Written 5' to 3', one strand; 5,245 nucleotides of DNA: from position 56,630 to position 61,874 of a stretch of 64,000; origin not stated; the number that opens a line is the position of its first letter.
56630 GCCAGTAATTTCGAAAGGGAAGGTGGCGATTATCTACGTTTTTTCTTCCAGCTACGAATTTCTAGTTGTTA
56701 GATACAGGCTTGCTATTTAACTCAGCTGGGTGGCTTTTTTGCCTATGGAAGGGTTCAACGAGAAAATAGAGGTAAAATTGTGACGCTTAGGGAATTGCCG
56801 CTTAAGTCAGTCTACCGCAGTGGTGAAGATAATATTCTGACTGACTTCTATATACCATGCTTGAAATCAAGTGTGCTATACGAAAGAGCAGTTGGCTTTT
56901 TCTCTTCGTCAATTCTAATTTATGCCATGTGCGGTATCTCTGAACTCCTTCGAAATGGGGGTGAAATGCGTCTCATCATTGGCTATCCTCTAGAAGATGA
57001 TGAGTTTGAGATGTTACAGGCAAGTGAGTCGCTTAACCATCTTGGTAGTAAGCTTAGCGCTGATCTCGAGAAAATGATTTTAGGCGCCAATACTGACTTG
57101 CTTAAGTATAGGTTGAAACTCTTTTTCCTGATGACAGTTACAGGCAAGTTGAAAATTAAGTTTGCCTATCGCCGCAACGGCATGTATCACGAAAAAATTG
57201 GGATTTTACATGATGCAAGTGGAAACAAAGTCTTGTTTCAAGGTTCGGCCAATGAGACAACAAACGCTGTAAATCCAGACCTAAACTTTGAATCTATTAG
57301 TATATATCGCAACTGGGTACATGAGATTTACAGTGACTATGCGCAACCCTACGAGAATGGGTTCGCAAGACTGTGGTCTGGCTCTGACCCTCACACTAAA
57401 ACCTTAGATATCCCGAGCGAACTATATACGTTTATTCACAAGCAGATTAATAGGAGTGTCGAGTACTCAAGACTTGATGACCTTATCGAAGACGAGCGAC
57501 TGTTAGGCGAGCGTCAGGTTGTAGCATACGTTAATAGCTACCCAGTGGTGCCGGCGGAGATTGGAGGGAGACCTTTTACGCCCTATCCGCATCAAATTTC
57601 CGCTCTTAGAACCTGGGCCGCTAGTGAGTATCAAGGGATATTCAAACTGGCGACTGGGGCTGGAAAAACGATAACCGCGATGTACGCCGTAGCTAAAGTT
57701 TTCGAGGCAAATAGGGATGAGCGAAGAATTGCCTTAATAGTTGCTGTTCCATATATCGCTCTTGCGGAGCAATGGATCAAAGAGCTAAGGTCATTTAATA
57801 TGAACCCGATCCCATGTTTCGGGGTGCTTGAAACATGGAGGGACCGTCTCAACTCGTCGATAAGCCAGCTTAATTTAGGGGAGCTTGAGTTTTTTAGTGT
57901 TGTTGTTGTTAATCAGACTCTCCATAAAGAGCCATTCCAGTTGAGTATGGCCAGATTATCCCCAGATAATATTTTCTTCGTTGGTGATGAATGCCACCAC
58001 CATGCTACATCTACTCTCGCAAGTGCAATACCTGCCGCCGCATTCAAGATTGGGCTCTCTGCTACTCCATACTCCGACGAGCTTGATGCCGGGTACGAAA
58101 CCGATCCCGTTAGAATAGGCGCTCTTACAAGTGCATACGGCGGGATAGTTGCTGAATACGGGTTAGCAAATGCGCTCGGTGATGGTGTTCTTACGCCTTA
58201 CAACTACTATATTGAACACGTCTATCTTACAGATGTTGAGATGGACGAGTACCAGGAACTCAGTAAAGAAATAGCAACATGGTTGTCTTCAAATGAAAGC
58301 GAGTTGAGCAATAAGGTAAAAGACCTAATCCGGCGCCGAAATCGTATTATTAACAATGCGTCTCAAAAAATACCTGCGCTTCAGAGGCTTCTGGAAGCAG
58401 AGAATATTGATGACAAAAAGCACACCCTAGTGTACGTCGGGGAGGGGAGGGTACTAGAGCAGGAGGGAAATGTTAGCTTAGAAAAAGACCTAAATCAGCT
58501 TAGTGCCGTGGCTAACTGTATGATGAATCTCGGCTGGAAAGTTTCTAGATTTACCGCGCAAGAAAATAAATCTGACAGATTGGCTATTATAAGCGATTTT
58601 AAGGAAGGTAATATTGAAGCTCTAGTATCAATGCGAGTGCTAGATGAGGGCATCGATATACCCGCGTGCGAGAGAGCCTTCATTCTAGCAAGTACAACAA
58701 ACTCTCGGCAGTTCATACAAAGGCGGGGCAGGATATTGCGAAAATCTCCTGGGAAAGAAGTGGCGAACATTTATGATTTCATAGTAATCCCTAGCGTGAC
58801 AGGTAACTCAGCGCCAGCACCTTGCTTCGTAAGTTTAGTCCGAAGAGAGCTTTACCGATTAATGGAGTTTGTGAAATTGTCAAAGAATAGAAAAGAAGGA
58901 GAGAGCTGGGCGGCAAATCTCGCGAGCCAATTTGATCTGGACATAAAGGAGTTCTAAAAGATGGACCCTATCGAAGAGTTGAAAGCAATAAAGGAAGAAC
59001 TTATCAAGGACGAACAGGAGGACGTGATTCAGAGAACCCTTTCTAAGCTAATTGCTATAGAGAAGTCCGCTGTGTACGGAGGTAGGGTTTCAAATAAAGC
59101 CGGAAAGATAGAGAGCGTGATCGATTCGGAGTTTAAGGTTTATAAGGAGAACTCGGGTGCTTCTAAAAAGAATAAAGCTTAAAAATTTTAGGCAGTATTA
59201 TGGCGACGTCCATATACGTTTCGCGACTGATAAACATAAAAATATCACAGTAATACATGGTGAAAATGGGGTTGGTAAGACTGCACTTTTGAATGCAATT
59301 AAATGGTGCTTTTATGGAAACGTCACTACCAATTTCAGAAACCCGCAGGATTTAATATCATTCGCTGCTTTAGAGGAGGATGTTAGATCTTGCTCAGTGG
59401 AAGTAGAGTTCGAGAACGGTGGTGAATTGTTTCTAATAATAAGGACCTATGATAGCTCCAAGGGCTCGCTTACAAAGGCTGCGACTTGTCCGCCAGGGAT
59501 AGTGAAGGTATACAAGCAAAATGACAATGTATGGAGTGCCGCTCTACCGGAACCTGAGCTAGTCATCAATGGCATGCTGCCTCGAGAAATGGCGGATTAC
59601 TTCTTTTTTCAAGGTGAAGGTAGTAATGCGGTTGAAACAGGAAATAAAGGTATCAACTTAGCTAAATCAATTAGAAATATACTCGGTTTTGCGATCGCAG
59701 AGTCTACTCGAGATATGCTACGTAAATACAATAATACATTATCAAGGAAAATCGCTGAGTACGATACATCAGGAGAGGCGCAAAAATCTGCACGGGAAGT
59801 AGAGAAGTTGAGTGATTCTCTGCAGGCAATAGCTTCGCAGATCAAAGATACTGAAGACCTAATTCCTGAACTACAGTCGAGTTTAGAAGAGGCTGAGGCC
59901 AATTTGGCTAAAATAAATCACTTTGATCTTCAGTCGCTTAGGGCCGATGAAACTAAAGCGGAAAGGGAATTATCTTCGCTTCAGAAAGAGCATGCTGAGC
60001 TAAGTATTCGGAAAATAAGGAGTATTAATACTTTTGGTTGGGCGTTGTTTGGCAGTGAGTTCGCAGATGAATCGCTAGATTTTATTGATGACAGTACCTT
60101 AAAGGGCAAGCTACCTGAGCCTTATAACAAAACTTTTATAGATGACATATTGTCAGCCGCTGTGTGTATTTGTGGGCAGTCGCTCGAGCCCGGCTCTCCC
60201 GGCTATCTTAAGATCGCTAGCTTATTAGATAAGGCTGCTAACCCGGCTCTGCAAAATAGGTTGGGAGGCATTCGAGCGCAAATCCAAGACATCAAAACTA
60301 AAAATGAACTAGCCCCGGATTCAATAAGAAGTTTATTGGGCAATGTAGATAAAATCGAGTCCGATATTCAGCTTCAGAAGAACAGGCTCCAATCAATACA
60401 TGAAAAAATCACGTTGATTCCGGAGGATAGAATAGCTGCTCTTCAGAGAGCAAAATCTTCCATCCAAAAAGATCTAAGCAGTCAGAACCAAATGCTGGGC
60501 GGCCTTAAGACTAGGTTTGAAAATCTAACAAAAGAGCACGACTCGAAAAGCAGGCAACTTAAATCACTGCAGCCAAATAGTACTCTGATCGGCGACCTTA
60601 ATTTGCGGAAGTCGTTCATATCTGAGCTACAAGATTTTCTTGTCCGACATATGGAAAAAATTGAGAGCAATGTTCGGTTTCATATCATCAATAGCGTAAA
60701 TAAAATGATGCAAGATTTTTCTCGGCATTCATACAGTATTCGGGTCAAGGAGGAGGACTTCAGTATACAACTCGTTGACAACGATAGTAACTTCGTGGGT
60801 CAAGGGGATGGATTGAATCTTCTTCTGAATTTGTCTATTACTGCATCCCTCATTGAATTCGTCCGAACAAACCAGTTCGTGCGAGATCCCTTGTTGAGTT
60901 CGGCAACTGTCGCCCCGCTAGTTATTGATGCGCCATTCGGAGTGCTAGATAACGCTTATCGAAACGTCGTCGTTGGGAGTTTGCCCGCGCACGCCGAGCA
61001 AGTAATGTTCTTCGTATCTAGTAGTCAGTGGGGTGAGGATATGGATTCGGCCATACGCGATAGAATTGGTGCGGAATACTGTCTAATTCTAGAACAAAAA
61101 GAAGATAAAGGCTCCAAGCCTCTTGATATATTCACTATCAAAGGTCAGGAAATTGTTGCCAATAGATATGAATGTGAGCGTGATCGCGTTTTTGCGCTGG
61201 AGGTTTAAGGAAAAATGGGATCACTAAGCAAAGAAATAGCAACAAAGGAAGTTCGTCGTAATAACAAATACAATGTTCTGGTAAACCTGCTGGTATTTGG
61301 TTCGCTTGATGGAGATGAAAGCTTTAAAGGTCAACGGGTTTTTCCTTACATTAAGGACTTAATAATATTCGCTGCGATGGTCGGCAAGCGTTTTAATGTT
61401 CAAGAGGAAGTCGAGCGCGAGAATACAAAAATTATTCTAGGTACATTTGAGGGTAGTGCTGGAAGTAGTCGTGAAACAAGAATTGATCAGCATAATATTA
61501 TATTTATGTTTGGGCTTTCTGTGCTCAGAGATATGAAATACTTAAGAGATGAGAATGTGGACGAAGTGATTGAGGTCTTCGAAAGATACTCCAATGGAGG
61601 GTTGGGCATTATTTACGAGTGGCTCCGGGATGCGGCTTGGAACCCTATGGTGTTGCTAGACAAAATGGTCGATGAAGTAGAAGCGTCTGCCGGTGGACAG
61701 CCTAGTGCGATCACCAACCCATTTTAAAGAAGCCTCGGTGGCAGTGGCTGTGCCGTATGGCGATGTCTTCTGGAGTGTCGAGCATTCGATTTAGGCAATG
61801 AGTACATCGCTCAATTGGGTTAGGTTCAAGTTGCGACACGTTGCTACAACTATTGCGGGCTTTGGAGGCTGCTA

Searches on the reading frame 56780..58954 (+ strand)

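Call 7: search_protein_families(library=pfam, proteins=[window:56780-58954:+])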
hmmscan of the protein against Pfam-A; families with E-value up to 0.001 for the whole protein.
window:56780-58954:+ (725 aa): 6 families
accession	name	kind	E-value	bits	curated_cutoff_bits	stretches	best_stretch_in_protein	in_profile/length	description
PF04851.21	ResIII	-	6.9e-18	65.5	22.5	1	267-431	3-163/164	Type III restriction enzyme, res subunit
PF00271.37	Helicase_C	-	1.3e-14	54.8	23.5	1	531-655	3-109/110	Helicase conserved C-terminal domain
PF18766.7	SWI2_SNF2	-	5.4e-09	36.5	26.7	1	282-504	17-217/221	SWI2/SNF2 ATPase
PF00270.35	DEAD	-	8e-08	32.6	26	1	270-431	2-161/167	DEAD/DEAH box helicase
PF13091.12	PLDc_2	-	2.4e-06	27.9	27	1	106-199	51-132/132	PLD-like domain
PF16203.11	ERCC3_RAD25_C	-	0.00014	21.7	27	1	594-658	88-154/248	ERCC3/RAD25/XPB C-terminal helicase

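Call 8: search_protein_families(library=padloc, proteins=[window:56780-58954:+])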
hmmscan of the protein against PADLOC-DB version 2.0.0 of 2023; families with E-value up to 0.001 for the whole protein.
window:56780-58954:+ (725 aa): 18 families
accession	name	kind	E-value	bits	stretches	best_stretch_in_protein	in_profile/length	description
PDLC02704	PbeA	-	1.5e-229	762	1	3-706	1-680/682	PbeA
PDLC02707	PbeA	-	8e-189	627.4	1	3-707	2-668/672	PbeA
PDLC02706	PbeA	-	1e-112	376.1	1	12-709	3-713/722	PbeA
PDLC02703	PbeA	-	5.8e-70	234.6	1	3-670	1-616/626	PbeA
PDLC02705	PbeA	-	4.5e-44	148.7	2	267-675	249-640/691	PbeA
PDLC03658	mREase_IV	-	1.7e-12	43.9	1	555-668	448-558/953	Type IV methyl-directed restriction enzyme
PDLC03659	mREase_IV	-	1.7e-09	34.1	1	585-668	483-566/945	Type IV methyl-directed restriction enzyme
PDLC03597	REase_MTase_IIG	-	7e-09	31.8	1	611-672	551-612/1646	Type IIG restriction enzyme-methyltransferase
PDLC02193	PLD_Helicase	-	1e-08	31.9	1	16-171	10-153/905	-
PDLC03051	REase_MTase_I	-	8.1e-06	21.2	1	616-672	561-617/1591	Type I restriction enzyme-methyltransferase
PDLC01758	Cas3b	-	8.4e-06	22.5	0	291-338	302-347/797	-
PDLC01439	typeIV_DinG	-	8.6e-06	22.7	0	265-341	13-85/575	CAS-IV-A; associated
PDLC01765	Cas3c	-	2.4e-05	21.5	1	274-340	172-237/612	-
PDLC01763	Cas3b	-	2.6e-05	21.2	1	272-338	250-315/762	-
PDLC01089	C3a193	-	4e-05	20.2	1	586-663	513-589/983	poss. alt. Cas3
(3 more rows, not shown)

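Call 9: search_protein_families(library=ncbifam, proteins=[window:56780-58954:+])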
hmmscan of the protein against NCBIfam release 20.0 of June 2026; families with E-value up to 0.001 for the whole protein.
window:56780-58954:+ (725 aa): 19 families
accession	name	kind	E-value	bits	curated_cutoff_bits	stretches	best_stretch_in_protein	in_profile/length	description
TIGR04095.1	dnd_restrict_1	equivalog_domain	3.5e-124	415.2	600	1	266-720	7-451/451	DNA phosphorothioation system restriction enzyme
NF042964.1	phospholipD_antiphage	equivalog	2.4e-13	49.4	1100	1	12-361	6-321/895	phospholipase D-like domain-containing anti-phage protein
NF045503.1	repair_heli_XPB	equivalog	1.8e-10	40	610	1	571-669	428-522/548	DNA repair helicase XPB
NF010337.0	PRK13766.1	equivalog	2.3e-10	39.3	610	1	593-659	398-472/781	Hef nuclease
TIGR00348.1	hsdR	subfamily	1.9e-08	33.3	284.55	1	280-530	264-497/674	HsdR family type I site-specific deoxyribonuclease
TIGR04121.1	DEXH_lig_assoc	equivalog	5.1e-08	31.1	850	0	597-651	288-342/804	ligase-associated DNA damage response DEXH box helicase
NF003673.1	PRK05298.1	equivalog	2.9e-07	29.2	743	1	579-659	461-546/653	excinuclease ABC subunit UvrB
NF046051.1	restrict_EcoAI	equivalog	3.7e-07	28.9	550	1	287-667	181-528/768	EcoAI/FtnUII family type I restriction enzme subunit R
NF053632.1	heli_RadD_YejH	equivalog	1.7e-06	26.7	720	1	591-667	278-354/573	DNA repair helicase RadD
TIGR00631.1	uvrb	equivalog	8.2e-06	24.3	750.1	1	580-659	462-546/658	excinuclease ABC subunit UvrB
NF008164.0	PRK10917.1-2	equivalog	0.00018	19.9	785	0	583-655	517-590/704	ATP-dependent DNA helicase RecG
TIGR00643.1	recG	equivalog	0.00025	19.9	659.4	0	566-654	465-552/629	ATP-dependent DNA helicase RecG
NF053636.1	DDHlcsCsdAPsy1082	equivalog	0.00041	19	890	0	577-654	259-336/512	DEAD/DEAH box helicase CsdA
TIGR00603.1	rad25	subfamily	0.00059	18.2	328.7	0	596-660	528-594/734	DNA repair helicase rad25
NF008166.0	PRK10917.1-4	equivalog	0.0006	18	864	0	587-655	531-600/705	ATP-dependent DNA helicase RecG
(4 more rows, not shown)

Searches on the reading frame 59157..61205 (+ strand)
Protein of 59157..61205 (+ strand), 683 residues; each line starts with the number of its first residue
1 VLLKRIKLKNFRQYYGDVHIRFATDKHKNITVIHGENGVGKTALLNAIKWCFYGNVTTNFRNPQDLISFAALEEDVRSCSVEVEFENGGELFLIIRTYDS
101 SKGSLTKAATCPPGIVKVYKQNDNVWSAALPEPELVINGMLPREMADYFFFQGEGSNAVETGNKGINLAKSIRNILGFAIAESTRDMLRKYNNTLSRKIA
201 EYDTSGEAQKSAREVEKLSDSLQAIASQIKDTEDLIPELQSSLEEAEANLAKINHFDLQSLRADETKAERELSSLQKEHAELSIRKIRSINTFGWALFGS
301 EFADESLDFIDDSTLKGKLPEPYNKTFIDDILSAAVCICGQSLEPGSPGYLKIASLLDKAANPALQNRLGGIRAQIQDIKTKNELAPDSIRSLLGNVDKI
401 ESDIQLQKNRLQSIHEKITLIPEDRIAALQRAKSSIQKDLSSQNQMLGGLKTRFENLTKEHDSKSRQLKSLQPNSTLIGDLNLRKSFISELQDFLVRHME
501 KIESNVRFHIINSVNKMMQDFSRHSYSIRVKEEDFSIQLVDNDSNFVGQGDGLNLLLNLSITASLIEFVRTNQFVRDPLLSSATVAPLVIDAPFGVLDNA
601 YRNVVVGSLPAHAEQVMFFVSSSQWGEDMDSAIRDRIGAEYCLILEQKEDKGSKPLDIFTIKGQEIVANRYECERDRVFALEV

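Call 7: search_protein_families(library=pfam, proteins=[window:59157-61205:+])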
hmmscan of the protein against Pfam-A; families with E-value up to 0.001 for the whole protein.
window:59157-61205:+ (683 aa): 5 families
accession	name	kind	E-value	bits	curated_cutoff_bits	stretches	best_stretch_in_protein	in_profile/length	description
PF13476.12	AAA_23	-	3.7e-23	83.7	27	1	5-249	1-199/201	AAA domain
PF02463.25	SMC_N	-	1.8e-12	47.6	40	1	3-91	2-89/220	RecF/RecN/SMC N terminal domain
PF13175.12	AAA_15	-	2.1e-10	41.2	32.1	1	1-268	1-213/374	AAA ATPase domain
PF13555.12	AAA_29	-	4.9e-05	23.4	27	1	3-60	1-54/61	P-loop containing region of AAA domain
PF13514.12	AAA_27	-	0.00054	20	22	1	1-55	1-53/206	AAA domain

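Call 8: search_protein_families(library=padloc, proteins=[window:59157-61205:+])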
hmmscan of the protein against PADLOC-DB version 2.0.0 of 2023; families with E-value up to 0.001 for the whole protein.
window:59157-61205:+ (683 aa): 126 families (the best 25 are shown)
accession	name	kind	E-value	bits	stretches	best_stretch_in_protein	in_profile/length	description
PDLC02722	PbeC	-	2.5e-179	596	1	1-652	1-642/643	PbeC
PDLC02750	PbeC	-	6.2e-141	469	1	1-641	1-629/629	PbeC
PDLC02714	PbeC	-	2.8e-104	348.2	1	1-644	1-648/651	PbeC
PDLC02741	PbeC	-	7.2e-97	323.4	1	1-644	1-641/644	PbeC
PDLC02753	PbeC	-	1.9e-90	302.1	1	1-643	1-646/648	PbeC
PDLC02739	PbeC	-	7.8e-69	231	1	1-625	1-628/644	PbeC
PDLC02730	PbeC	-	1.2e-61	207.3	1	1-631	1-640/651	PbeC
PDLC02729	PbeC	-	3e-59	199.1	1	1-646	1-656/668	PbeC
PDLC02723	PbeC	-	2.4e-57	192.8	1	5-615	5-614/618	PbeC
PDLC02732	PbeC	-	3.9e-43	146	1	3-616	3-612/625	PbeC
PDLC02747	PbeC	-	9.3e-43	145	1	3-620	3-626/632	PbeC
PDLC02726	PbeC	-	2.2e-42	143.4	1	3-642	3-623/637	PbeC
PDLC02711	PbeC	-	2.7e-41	139.8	1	1-646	1-642/646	PbeC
PDLC02745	PbeC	-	7.2e-41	138.6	2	158-643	181-659/661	PbeC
PDLC02757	PbeC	-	2.9e-39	133.1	1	1-644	1-642/646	PbeC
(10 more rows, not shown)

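Call 9: search_protein_families(library=ncbifam, proteins=[window:59157-61205:+])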
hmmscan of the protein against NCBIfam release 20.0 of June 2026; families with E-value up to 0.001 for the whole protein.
window:59157-61205:+ (683 aa): 17 families
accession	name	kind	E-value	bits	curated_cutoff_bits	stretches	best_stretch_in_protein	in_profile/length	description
TIGR03185.1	DNA_S_dndD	equivalog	4.7e-29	101.4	245.85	2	1-253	1-256/650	DNA sulfur modification protein DndD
NF045487.1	ASRP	equivalog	1.9e-17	63.1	300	1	29-540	15-514/593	archaea-specific SMC-related protein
NF002572.0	PRK02224.1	equivalog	4.4e-14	51.8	1087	1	1-111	1-99/888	DNA double-strand break repair ATPase Rad50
NF002244.0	PRK01156.1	equivalog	5.3e-14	51.3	847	1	1-285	1-268/895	DNA double-strand break repair ATPase Rad50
NF041034.1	Rad50_Sulf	equivalog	4.3e-13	48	1000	2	1-102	1-90/872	DNA double-strand break repair ATPase Rad50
TIGR02169.1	SMC_prok_A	equivalog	1.4e-11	42.8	729.4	1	3-90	2-88/1165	chromosome segregation protein SMC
TIGR00618.1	sbcc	subfamily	2.2e-11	42.5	478.5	1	4-101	4-98/1043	exonuclease subunit SbcC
NF053563.1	Rkd4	equivalog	7e-11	41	860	1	3-96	3-89/747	arcadin-4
NF041035.1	Rad50_Halo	equivalog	1e-10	40.7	1000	1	1-111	1-99/883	DNA double-strand break repair ATPase Rad50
NF003034.1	PRK03918.1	equivalog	1.1e-10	40.3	700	1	1-282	1-264/878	DNA double-strand break repair ATPase Rad50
NF041751.2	sbcc_Staph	equivalog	8.3e-10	37.3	920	1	5-125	5-119/1007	exonuclease subunit SbcC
TIGR02168.1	SMC_prok_B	equivalog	1e-09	36.7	567.35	0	3-88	2-86/1181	chromosome segregation protein SMC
TIGR00611.2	recf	equivalog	7e-08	32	172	1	3-87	1-74/339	DNA replication/repair protein RecF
TIGR00634.1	recN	equivalog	2e-06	27.1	407.85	0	17-58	15-52/563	DNA repair protein RecN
NF041760.1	PtuA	equivalog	4.5e-06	25.8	500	1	2-51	51-95/524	retron Ec78 anti-phage system effector ATPase PtuA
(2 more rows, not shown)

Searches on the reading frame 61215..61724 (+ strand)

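Call 7: search_protein_families(library=pfam, proteins=[window:61215-61724:+])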
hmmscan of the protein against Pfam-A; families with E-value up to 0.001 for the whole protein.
window:61215-61724:+ (170 aa): 0 families

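Call 8: search_protein_families(library=padloc, proteins=[window:61215-61724:+])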
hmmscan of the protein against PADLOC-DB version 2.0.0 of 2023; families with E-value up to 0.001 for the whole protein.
window:61215-61724:+ (170 aa): 0 families

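Call 9: search_protein_families(library=ncbifam, proteins=[window:61215-61724:+])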
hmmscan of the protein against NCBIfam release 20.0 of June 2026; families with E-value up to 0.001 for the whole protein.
window:61215-61724:+ (170 aa): 1 family
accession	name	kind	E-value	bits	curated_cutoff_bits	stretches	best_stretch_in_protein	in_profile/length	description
TIGR04062.1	dnd_assoc_4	equivalog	1.8e-11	44.4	74.25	1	38-139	21-119/151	DNA phosphorothioation-associated protein 4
